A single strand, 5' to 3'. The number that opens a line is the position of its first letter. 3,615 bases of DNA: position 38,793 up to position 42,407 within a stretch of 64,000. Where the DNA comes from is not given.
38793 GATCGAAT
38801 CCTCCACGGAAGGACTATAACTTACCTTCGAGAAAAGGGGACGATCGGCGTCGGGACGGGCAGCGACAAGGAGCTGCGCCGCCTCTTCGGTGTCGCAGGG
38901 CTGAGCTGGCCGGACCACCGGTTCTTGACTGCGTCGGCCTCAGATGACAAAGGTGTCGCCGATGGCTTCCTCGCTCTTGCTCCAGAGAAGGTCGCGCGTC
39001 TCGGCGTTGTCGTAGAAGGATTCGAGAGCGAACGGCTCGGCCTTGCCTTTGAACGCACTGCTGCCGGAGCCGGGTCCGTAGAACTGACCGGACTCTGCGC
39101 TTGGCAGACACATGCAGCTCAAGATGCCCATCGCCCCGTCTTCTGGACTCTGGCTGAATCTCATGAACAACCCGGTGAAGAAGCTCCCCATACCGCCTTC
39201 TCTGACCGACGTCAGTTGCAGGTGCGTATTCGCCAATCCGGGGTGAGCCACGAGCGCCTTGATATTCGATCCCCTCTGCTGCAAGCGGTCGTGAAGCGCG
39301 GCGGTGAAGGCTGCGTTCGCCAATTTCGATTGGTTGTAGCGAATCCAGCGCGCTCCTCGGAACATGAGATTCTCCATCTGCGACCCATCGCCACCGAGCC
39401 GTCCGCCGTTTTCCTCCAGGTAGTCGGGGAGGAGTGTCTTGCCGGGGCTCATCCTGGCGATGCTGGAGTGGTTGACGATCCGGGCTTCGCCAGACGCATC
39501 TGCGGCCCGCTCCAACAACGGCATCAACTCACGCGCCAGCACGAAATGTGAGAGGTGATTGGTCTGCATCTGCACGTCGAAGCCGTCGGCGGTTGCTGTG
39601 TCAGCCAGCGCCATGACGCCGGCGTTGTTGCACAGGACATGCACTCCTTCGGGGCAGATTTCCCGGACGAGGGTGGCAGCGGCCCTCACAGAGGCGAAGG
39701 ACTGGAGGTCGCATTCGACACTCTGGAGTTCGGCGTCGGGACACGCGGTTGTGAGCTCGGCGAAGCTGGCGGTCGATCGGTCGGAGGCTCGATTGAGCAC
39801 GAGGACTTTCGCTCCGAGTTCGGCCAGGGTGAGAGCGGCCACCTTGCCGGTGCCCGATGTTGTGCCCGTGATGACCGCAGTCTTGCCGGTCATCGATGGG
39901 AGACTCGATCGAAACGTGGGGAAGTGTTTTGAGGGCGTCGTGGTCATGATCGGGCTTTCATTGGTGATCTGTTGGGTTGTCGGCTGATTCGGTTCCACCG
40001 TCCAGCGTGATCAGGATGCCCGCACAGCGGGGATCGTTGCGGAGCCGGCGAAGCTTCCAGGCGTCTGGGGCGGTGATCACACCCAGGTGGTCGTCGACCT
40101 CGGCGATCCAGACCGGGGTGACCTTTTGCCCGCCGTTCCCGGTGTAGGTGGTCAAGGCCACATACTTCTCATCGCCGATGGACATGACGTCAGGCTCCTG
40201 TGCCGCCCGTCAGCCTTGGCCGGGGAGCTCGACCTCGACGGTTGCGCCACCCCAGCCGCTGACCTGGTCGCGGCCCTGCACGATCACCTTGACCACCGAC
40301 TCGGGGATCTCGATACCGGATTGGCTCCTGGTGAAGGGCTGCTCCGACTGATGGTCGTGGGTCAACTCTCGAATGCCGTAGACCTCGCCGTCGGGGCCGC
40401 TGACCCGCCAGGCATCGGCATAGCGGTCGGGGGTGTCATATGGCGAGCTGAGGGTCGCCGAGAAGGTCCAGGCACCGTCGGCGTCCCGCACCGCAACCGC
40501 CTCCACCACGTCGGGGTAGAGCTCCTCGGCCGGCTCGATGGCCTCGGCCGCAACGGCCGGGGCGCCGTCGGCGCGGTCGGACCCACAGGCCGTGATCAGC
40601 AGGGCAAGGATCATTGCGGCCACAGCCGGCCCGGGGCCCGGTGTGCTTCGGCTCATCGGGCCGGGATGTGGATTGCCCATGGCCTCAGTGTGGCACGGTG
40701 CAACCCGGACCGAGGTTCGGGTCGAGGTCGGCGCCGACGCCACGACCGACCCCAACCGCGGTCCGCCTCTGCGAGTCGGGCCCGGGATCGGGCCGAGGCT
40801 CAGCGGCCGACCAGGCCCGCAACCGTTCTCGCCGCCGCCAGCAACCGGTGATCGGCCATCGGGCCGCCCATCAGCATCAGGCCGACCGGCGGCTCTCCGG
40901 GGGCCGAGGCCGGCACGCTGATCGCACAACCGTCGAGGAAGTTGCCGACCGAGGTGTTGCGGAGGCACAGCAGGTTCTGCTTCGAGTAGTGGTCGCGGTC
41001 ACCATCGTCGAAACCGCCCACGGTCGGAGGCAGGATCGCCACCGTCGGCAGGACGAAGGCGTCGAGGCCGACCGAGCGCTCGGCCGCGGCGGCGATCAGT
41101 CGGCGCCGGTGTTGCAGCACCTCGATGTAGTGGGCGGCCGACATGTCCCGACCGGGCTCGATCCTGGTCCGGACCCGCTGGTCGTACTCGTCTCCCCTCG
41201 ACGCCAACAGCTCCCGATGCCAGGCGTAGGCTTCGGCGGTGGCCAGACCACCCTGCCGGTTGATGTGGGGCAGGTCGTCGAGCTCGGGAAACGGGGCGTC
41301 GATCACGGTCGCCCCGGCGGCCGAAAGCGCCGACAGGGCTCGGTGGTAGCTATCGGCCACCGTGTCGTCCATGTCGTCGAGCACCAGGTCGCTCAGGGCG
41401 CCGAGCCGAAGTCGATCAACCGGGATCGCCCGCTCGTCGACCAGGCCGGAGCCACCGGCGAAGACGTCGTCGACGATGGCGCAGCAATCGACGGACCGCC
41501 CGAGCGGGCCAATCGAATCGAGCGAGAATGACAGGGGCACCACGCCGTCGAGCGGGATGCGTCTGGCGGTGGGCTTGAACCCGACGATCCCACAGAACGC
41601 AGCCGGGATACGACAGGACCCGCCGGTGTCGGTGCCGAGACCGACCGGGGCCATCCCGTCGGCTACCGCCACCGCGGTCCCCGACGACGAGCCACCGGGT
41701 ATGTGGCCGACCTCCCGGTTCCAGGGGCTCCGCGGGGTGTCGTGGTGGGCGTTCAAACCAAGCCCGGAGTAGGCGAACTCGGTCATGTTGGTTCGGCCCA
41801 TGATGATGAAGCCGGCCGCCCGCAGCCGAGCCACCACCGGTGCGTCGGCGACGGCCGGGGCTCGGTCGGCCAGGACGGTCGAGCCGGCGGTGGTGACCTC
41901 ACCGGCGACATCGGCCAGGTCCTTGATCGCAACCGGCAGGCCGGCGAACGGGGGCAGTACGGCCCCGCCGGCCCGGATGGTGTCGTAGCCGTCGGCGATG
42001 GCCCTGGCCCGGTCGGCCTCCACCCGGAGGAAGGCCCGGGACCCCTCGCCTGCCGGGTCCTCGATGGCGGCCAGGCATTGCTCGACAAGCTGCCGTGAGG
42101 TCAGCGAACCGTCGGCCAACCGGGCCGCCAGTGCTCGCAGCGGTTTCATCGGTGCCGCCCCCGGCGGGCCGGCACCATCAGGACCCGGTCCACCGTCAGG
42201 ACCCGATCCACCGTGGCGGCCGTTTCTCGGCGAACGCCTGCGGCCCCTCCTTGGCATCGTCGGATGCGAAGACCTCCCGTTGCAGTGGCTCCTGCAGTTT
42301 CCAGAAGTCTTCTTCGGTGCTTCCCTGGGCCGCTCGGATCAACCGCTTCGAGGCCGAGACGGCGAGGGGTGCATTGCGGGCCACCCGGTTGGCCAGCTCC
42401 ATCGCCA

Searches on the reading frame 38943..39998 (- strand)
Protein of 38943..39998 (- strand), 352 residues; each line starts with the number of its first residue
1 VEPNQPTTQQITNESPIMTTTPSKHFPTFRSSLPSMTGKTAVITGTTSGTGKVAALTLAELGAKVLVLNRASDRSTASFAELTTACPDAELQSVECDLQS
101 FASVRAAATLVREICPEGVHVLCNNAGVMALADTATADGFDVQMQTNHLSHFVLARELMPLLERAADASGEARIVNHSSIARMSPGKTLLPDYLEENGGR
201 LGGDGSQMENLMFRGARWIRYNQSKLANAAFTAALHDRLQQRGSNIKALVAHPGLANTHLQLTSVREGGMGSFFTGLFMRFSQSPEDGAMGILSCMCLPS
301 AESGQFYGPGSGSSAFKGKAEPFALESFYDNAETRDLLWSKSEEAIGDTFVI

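Call 78: search_protein_families(library=pfam, proteins=[window:38943-39998:-], max_evalue=0.001)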
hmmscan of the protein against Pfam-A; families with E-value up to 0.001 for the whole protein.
window:38943-39998:- (352 aa): 3 families
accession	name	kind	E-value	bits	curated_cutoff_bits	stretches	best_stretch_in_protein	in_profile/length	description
PF00106.31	adh_short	-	3.7e-25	89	26.6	1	39-186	1-143/195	short chain dehydrogenase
PF13561.12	adh_short_C2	-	4.2e-13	49.9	27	1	47-181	3-132/236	Enoyl-(Acyl carrier protein) reductase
PF08659.16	KR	-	2.9e-05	24.5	22.6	1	40-130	2-93/180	KR domain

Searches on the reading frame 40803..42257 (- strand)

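Call 78: search_protein_families(library=pfam, proteins=[window:40803-42257:-], max_evalue=0.001)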
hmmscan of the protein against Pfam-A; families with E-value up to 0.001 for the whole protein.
window:40803-42257:- (485 aa): 1 family
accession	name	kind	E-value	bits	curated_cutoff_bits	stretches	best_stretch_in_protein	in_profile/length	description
PF01425.27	Amidase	-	1.8e-82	278.2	27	1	57-473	2-445/445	Amidase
